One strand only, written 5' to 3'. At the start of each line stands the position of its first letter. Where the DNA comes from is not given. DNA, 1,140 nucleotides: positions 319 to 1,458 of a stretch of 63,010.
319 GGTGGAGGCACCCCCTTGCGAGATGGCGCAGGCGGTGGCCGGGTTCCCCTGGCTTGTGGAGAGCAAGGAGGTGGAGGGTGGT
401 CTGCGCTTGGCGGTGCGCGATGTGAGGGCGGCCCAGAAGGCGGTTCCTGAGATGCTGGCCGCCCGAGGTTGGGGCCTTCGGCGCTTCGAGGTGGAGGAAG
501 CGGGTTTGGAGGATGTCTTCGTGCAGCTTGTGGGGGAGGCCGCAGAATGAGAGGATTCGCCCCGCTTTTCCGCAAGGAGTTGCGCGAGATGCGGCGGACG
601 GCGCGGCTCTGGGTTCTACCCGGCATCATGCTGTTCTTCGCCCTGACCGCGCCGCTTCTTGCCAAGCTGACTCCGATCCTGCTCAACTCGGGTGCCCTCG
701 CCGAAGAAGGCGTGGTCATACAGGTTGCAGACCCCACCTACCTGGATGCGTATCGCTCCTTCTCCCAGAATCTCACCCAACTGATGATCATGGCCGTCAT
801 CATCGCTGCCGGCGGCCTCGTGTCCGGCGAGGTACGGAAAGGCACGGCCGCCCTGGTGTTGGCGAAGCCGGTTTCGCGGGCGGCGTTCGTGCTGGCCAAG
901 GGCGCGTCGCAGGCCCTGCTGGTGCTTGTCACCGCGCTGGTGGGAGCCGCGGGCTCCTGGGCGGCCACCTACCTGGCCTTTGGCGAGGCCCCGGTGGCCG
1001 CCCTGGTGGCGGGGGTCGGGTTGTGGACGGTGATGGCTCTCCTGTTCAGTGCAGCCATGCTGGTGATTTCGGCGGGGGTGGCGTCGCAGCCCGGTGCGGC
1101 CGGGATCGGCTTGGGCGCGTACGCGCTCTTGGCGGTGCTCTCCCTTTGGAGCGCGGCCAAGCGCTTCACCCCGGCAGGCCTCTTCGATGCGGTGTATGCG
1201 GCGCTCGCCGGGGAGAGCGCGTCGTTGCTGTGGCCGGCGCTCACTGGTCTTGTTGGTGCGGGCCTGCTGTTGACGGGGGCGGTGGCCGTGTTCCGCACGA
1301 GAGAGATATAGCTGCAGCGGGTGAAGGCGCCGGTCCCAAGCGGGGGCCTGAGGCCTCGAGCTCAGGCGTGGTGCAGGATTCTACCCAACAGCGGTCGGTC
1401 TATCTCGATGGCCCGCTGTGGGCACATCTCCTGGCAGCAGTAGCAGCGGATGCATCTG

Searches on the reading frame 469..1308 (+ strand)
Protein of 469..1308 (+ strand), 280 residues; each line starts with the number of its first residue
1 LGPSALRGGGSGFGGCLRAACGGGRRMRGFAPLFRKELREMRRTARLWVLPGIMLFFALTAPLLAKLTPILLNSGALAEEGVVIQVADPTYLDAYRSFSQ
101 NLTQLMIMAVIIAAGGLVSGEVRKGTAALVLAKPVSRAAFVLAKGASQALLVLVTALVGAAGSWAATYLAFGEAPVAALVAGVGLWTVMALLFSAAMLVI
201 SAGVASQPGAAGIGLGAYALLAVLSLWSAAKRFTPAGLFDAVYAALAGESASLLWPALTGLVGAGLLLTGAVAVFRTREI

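Call 47: search_protein_families(library=pfam, proteins=[window:469-1308:+], max_evalue=0.00001)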
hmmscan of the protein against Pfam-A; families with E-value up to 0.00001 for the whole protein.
window:469-1308:+ (280 aa): 1 family
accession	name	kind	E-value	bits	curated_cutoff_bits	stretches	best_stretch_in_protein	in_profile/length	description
PF12679.13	ABC2_membrane_2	-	4.9e-13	49.4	27.2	1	33-225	3-199/283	ABC-2 family transporter protein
